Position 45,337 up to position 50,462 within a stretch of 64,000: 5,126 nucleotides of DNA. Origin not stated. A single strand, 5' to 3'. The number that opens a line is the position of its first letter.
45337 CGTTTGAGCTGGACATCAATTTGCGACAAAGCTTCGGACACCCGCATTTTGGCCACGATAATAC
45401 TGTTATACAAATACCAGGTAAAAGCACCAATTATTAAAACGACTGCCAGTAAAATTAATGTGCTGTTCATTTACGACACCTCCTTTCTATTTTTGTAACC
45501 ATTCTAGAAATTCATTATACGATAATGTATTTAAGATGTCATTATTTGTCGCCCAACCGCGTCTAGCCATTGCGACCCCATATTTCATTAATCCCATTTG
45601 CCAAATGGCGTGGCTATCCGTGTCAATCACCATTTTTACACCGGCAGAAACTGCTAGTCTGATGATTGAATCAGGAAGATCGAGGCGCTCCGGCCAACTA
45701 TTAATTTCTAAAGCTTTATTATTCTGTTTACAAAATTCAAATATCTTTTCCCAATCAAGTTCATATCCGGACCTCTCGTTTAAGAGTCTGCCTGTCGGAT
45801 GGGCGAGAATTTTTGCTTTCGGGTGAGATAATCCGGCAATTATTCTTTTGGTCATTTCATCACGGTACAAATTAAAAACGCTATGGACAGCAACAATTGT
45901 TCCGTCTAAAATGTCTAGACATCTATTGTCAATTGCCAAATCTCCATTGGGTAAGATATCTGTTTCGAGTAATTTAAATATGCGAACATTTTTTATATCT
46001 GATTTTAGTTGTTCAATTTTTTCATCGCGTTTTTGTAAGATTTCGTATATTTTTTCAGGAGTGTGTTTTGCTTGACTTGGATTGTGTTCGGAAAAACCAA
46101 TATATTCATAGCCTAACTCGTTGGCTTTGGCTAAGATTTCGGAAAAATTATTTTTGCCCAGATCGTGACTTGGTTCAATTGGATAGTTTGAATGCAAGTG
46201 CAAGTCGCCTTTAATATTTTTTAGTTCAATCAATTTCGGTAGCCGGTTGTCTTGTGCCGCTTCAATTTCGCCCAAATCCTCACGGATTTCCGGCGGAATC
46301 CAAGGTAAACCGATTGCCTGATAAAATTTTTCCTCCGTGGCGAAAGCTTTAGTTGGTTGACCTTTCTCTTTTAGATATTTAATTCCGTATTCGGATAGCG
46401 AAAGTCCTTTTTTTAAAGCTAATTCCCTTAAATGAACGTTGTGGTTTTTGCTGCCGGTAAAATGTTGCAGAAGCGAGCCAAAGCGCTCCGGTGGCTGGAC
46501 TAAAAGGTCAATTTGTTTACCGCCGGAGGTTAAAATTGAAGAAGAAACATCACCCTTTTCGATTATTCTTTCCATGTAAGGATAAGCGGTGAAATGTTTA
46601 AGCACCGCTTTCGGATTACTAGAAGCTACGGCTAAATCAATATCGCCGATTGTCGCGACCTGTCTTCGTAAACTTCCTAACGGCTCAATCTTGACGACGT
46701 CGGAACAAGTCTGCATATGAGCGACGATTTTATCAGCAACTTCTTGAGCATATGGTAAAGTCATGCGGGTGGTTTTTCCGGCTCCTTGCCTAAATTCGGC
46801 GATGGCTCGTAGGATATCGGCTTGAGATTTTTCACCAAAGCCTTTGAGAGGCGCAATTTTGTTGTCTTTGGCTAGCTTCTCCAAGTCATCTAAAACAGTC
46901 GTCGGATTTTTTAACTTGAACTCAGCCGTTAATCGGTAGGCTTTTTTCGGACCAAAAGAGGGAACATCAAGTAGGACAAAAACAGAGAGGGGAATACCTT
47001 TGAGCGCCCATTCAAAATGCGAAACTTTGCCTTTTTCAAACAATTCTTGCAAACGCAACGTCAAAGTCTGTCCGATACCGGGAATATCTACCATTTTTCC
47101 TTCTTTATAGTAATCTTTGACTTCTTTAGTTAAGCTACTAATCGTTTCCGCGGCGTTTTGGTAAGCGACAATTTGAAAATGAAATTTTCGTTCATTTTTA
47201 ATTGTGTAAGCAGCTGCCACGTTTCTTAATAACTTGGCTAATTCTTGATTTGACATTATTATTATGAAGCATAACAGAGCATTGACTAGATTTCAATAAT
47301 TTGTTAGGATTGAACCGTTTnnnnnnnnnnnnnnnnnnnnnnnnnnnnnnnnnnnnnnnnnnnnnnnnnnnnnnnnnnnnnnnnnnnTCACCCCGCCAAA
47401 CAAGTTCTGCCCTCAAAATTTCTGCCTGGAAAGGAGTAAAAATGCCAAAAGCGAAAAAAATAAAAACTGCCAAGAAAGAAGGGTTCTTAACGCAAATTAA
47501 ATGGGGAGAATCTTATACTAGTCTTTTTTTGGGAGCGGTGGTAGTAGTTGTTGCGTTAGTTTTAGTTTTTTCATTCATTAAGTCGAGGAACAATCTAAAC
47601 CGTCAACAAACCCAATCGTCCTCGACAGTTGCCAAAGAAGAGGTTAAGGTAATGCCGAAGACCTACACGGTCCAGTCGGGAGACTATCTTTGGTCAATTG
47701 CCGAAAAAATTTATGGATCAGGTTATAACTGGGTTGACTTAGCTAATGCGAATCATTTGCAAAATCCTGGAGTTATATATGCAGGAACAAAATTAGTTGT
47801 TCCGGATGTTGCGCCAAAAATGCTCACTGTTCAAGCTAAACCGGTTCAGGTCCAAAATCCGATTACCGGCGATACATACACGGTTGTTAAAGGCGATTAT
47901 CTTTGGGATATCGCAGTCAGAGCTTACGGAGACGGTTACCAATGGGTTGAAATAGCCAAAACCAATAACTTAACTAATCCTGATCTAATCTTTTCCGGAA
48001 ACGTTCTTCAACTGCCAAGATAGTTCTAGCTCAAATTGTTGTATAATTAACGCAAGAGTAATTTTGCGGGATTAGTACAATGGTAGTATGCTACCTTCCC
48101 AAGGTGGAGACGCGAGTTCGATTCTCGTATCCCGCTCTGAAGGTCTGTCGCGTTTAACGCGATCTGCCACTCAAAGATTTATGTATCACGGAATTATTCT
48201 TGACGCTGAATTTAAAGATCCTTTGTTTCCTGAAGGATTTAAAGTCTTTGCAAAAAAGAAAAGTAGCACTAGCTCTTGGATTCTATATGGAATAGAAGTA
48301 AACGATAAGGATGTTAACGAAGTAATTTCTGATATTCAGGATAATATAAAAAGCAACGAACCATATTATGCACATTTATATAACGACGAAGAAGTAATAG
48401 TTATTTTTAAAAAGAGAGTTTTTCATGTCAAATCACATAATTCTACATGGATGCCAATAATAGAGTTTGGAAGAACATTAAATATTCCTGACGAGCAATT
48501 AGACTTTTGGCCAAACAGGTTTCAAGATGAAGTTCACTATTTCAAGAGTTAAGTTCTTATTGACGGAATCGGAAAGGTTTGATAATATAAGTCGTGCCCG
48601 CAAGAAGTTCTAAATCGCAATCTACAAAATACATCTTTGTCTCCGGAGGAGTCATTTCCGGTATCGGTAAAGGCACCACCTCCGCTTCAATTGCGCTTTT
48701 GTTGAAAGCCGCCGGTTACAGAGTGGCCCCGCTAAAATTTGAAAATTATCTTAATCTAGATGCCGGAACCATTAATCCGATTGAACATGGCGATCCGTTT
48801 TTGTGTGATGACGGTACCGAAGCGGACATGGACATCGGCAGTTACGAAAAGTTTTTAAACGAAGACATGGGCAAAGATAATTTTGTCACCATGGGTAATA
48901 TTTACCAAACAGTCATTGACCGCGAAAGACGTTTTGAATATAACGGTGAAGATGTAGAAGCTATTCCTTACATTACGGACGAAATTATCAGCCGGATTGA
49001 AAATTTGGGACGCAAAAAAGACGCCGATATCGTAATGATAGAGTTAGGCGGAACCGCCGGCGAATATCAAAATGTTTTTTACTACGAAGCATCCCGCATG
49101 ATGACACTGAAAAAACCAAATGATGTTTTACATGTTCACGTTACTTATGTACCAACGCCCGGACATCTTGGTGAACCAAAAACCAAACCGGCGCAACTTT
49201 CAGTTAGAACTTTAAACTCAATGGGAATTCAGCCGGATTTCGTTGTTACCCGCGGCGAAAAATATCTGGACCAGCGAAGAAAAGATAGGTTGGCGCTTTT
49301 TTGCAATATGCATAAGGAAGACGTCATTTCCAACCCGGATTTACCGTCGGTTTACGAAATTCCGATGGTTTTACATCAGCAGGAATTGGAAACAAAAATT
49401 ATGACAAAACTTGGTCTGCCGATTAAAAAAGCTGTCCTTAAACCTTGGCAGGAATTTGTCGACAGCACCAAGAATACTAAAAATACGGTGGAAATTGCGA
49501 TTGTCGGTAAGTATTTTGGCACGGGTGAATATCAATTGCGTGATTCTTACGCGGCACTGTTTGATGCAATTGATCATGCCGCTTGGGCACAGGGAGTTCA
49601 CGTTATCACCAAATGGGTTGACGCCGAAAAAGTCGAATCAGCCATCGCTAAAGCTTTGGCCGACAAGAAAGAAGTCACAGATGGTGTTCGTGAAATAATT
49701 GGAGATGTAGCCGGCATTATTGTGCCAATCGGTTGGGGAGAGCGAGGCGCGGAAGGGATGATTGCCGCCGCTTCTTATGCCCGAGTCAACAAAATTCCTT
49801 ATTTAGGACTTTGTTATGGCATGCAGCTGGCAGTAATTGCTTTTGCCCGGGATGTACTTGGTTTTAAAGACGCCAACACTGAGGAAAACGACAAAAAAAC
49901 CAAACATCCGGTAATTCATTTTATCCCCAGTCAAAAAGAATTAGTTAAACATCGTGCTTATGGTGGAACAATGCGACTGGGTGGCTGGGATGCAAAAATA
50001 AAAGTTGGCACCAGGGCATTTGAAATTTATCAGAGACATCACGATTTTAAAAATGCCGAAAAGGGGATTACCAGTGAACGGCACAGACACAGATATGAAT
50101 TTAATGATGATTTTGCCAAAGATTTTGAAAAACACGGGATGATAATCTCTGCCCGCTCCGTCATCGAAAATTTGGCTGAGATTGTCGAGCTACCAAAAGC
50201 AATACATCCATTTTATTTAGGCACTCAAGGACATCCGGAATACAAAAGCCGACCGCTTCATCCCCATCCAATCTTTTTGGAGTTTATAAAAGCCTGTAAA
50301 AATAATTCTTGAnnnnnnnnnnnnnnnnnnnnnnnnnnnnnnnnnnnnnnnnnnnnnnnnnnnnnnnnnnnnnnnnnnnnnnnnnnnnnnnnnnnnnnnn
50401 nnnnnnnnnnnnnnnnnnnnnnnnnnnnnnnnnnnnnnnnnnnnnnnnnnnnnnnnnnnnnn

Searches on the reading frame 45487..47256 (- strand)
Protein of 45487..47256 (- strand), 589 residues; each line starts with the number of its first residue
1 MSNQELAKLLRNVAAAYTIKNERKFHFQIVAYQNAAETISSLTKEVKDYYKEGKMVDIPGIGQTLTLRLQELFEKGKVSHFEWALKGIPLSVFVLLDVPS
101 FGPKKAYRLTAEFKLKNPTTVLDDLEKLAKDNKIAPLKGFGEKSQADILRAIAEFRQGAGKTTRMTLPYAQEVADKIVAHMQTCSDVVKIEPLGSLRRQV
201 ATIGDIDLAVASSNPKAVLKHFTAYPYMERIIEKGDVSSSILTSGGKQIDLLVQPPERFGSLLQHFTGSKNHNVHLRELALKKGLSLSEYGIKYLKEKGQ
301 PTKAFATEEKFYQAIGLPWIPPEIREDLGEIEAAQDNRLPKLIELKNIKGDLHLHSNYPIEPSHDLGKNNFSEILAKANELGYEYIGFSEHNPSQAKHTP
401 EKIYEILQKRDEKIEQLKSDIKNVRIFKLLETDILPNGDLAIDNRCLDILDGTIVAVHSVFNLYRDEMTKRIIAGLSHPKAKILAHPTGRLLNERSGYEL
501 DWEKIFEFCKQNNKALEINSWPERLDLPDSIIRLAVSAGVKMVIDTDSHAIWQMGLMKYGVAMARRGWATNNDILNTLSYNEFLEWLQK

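Call 22: search_protein_families(library=pfam, proteins=[window:45487-47256:-], max_evalue=0.00001)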
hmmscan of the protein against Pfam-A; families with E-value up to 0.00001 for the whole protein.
window:45487-47256:- (589 aa): 2 families
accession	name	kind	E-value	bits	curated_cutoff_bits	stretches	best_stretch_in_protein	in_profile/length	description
PF14791.11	DNA_pol_B_thumb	-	1e-21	77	25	1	263-326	2-63/63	DNA polymerase beta thumb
PF14716.13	HHH_8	-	2e-11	44.5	30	1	1-77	1-72/73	Helix-hairpin-helix domain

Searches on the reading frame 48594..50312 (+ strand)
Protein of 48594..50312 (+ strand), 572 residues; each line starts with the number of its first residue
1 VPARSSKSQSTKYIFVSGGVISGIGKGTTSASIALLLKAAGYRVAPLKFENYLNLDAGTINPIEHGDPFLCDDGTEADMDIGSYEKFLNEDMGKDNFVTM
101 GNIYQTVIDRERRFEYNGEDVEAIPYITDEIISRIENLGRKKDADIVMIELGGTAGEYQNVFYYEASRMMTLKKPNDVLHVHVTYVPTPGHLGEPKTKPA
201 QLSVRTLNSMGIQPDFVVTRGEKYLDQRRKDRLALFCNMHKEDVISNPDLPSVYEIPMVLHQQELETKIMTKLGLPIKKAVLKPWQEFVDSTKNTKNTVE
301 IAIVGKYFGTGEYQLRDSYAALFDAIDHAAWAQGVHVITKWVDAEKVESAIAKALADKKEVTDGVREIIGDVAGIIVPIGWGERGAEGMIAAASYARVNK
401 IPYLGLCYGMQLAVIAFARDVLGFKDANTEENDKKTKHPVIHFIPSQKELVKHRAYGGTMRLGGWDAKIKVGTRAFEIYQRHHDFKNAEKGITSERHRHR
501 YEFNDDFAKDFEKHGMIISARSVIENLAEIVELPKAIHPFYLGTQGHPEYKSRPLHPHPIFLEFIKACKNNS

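Call 22: search_protein_families(library=pfam, proteins=[window:48594-50312:+], max_evalue=0.00001)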
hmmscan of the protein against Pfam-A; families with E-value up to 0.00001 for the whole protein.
window:48594-50312:+ (572 aa): 3 families
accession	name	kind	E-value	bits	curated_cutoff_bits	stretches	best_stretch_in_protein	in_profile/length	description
PF06418.20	CTP_synth_N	-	1.1e-94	317.2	26.1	1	12-275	1-265/265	CTP synthase N-terminus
PF00117.34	GATase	-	3.1e-25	89.4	22.8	1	316-566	3-189/190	Glutamine amidotransferase class-I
PF01656.29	CbiA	-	8e-06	26.3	25.4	0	22-134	8-54/125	CobQ/CobB/MinD/ParA nucleotide binding domain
